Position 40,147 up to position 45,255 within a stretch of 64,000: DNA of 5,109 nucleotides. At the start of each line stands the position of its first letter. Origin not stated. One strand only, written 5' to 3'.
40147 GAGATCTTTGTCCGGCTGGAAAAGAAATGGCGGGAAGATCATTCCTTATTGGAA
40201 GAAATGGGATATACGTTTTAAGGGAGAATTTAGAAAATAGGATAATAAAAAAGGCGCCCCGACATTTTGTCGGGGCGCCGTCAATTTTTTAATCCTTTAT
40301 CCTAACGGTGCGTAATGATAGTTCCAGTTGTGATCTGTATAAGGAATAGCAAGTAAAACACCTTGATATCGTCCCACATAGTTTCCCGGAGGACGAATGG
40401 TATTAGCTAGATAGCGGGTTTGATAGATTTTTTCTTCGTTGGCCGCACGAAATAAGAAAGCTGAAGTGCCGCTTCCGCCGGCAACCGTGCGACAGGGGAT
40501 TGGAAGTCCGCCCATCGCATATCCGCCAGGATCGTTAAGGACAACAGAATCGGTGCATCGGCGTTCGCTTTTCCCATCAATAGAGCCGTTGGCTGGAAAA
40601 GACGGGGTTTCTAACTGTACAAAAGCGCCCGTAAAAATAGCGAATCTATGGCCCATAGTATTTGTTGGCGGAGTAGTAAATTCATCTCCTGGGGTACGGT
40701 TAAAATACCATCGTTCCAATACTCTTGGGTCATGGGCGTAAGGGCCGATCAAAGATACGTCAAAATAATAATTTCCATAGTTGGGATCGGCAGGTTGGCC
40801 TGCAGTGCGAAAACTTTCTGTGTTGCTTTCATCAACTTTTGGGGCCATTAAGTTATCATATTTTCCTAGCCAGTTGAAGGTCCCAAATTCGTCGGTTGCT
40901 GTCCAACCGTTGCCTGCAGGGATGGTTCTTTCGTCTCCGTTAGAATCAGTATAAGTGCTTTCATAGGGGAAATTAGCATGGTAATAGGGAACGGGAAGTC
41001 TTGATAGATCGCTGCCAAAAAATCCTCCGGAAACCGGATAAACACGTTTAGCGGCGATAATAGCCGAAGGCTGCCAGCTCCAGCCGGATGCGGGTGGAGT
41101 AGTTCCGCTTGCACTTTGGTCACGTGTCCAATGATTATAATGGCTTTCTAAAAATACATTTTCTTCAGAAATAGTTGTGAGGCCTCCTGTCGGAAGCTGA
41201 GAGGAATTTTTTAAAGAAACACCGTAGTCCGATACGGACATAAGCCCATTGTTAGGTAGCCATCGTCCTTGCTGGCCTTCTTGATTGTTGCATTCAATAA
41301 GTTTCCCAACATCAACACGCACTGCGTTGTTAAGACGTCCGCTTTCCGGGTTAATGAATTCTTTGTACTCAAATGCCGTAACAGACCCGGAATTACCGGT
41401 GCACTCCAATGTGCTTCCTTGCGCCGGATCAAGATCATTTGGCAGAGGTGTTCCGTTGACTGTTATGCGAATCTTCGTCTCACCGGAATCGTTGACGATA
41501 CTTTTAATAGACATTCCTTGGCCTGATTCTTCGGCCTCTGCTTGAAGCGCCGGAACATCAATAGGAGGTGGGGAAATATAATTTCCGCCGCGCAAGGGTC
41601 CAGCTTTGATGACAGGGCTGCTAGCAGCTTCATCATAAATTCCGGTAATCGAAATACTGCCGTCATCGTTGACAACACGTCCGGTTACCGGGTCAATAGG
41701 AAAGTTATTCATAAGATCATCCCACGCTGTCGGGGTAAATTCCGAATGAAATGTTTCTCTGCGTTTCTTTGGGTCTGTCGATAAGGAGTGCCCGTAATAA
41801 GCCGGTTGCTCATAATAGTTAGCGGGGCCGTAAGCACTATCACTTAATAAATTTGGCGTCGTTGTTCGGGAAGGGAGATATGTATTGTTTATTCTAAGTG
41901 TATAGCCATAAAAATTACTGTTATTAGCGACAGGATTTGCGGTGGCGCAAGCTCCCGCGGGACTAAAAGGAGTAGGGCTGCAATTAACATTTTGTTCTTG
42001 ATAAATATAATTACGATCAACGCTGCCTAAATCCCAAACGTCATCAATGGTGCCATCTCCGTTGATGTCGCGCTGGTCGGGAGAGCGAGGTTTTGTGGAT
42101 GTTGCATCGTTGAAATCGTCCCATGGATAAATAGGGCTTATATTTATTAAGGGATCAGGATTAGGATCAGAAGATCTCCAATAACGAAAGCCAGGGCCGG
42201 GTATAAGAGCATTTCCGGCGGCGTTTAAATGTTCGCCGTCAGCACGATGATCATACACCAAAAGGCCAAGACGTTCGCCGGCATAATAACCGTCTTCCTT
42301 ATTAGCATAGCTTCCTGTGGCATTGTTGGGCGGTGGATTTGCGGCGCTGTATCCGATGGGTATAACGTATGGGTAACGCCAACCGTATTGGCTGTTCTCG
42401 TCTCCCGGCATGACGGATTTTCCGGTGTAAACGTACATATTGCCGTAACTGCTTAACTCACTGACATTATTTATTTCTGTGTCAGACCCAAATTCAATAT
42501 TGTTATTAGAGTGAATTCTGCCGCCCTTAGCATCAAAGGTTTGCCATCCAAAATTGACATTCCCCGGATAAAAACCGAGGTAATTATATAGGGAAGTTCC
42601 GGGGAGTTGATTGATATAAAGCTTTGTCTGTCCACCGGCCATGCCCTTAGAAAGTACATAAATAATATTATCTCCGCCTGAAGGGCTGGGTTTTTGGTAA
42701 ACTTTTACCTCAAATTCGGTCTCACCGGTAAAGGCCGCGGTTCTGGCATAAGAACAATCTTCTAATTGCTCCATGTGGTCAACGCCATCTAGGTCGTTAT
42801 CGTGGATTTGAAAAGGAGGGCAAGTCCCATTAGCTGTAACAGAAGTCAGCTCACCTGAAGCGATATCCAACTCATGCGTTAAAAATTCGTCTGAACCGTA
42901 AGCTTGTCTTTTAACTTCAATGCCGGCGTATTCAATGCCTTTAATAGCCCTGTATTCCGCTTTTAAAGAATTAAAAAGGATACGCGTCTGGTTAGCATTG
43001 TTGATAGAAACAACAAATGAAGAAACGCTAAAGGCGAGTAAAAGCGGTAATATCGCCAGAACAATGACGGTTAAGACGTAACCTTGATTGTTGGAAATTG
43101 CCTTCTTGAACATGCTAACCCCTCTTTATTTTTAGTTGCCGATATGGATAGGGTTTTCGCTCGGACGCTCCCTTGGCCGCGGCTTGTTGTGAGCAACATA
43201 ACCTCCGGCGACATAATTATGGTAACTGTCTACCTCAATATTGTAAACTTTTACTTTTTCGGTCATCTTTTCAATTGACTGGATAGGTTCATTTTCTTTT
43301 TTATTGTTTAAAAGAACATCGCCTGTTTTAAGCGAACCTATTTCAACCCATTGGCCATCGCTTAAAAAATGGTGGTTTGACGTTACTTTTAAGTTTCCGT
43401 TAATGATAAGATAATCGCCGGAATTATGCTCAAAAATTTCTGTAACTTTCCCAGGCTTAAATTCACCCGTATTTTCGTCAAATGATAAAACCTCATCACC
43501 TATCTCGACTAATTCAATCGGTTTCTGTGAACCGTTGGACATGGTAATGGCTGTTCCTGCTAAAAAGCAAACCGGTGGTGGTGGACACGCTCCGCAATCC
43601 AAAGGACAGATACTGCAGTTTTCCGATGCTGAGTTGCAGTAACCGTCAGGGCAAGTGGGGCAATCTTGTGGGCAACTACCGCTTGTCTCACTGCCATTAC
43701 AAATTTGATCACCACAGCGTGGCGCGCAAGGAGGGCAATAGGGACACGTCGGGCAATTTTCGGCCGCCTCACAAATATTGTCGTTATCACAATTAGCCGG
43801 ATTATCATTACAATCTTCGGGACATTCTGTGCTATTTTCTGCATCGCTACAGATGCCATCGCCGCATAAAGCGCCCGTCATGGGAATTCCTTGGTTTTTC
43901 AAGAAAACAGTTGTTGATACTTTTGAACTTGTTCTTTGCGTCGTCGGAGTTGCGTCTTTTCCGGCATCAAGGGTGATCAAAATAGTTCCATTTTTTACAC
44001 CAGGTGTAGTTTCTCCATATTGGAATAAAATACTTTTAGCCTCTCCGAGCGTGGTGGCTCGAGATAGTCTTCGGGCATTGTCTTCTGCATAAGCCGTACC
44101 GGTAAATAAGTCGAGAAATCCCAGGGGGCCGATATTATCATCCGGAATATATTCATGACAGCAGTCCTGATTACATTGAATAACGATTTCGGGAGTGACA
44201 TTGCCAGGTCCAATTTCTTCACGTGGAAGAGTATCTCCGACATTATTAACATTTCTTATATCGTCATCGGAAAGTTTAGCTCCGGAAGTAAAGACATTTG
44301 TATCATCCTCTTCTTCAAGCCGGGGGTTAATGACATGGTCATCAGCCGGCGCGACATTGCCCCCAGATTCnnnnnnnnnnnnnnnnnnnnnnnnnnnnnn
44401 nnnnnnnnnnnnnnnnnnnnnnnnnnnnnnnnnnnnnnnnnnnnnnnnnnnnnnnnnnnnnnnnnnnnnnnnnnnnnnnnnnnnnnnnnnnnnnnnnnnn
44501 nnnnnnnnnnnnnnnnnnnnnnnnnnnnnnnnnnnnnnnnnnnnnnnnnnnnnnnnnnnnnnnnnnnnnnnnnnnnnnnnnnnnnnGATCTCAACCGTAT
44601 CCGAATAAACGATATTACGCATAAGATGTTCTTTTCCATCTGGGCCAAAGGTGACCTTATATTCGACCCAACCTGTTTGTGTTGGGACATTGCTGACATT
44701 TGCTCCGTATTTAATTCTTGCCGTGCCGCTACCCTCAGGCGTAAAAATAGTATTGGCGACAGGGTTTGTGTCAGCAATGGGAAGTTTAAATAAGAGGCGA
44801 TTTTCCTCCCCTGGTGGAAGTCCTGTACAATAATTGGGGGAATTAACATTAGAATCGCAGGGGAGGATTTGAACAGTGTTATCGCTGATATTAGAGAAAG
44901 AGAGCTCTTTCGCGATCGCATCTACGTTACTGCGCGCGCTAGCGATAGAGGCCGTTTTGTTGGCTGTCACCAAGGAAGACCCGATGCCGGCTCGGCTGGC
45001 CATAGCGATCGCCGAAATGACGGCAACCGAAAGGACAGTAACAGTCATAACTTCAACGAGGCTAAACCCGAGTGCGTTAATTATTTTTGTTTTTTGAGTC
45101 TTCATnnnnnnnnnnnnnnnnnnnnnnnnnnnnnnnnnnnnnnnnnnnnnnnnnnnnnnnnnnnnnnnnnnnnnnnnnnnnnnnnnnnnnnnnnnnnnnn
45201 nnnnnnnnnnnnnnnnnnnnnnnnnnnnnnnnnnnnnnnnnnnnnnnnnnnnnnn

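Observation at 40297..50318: Tandemly duplicated module: giant Cys-rich type IV pilin + roughly 900-aa PilX-N-like adhesin candidate (x2)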

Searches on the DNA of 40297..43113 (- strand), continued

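Call 102: search_rna_families(source=L012, start=5100, end=6250, threshold=evalue, max_evalue=1, show_alignments=1)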
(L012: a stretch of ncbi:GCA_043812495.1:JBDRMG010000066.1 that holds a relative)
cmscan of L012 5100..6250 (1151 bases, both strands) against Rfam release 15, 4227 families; matches with E-value up to 1: 3.
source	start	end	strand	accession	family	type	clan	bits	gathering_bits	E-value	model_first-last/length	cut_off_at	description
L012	5592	5651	+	RF03167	c-di-GMP-I-GGC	Cis-reg; riboswitch;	CL00126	24.7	59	0.003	1-80/80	no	c-di-GMP-I-GGC riboswitch aptamer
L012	5336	5444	-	RF03940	MIR9563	Gene; miRNA;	-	21.9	90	0.25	10-118/127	no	MIR9563 microRNA precursor family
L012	5383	5475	+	RF04180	BTnc231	Gene; sRNA;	-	18.3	80.4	0.55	1-154/154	no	Bacteroides sRNA BTnc231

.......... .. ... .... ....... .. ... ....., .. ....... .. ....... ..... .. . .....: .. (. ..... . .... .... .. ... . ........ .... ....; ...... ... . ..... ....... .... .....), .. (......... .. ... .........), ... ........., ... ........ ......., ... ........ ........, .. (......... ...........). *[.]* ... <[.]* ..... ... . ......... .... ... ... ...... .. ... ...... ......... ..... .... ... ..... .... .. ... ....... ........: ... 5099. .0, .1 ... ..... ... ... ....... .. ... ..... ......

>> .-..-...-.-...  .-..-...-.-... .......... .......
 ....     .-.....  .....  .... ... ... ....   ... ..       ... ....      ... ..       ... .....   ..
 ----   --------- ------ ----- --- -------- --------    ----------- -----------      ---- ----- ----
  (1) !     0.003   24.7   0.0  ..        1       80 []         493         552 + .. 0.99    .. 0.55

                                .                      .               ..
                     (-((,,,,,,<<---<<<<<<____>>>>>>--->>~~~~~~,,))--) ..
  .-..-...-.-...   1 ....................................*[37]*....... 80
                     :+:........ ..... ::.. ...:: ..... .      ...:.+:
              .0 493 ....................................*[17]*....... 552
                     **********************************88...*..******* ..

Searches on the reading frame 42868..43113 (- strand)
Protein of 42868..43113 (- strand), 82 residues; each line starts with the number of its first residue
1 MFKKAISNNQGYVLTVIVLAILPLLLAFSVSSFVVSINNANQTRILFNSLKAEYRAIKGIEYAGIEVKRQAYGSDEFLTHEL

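Call 84: search_protein_families(library=pfam, proteins=[window:42868-43113:-], max_evalue=1)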
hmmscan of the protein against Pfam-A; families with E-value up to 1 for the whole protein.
seq(82 aa): 1 family
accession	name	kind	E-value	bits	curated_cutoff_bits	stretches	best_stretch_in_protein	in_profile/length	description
PF10857.13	DUF2701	-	0.14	12.6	25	1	13-62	3-52/63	Protein of unknown function (DUF2701)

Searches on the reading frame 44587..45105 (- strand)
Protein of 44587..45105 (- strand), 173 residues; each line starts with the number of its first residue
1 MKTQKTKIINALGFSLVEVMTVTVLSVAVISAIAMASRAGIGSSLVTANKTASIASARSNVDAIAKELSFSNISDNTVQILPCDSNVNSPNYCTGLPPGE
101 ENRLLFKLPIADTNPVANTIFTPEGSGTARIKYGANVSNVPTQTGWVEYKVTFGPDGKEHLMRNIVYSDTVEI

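Call 89: search_solved_structures(query=window:44587-45105:-, max_evalue=10, show_alignments=2)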
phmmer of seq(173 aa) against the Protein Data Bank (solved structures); distinct sequences matched with E-value up to 10: 11.
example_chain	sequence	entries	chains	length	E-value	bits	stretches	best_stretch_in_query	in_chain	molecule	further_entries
6tmg_f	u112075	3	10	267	0.13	15.3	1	51-137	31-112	ATPTG4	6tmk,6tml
4wja_A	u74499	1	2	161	0.29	14.2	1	92-138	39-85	Uncharacterized protein C9orf142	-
3wtd_A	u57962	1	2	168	0.31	14.1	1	92-138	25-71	Uncharacterized protein C9orf142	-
8hs3_C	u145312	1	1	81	0.38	13.8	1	35-100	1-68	Ggama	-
3wtf_A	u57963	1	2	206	0.47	13.5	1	91-138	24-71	Uncharacterized protein C9orf142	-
7zwa_C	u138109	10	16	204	0.49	13.4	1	91-138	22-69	Protein PAXX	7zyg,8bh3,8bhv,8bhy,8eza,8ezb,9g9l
9cq3_G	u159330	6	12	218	0.52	13.4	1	92-138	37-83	Protein PAXX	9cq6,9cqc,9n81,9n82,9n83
9egp_A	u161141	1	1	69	0.54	13.3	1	7-68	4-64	Geopilin domain 1 protein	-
8hix_G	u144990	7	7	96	0.56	13.3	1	36-100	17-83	Guanine nucleotide-binding protein G(I)/G(S)/G(O) subunit gamma-2 | Ggamma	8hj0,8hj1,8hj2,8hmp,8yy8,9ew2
8k8j_G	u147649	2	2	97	0.58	13.2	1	36-100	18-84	Guanine nucleotide-binding protein G(I)/G(S)/G(O) subunit gamma-2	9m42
8zqe_C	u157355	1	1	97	0.6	13.2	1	36-100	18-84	Guanine nucleotide-binding protein G(I)/G(S)/G(O) subunit gamma-2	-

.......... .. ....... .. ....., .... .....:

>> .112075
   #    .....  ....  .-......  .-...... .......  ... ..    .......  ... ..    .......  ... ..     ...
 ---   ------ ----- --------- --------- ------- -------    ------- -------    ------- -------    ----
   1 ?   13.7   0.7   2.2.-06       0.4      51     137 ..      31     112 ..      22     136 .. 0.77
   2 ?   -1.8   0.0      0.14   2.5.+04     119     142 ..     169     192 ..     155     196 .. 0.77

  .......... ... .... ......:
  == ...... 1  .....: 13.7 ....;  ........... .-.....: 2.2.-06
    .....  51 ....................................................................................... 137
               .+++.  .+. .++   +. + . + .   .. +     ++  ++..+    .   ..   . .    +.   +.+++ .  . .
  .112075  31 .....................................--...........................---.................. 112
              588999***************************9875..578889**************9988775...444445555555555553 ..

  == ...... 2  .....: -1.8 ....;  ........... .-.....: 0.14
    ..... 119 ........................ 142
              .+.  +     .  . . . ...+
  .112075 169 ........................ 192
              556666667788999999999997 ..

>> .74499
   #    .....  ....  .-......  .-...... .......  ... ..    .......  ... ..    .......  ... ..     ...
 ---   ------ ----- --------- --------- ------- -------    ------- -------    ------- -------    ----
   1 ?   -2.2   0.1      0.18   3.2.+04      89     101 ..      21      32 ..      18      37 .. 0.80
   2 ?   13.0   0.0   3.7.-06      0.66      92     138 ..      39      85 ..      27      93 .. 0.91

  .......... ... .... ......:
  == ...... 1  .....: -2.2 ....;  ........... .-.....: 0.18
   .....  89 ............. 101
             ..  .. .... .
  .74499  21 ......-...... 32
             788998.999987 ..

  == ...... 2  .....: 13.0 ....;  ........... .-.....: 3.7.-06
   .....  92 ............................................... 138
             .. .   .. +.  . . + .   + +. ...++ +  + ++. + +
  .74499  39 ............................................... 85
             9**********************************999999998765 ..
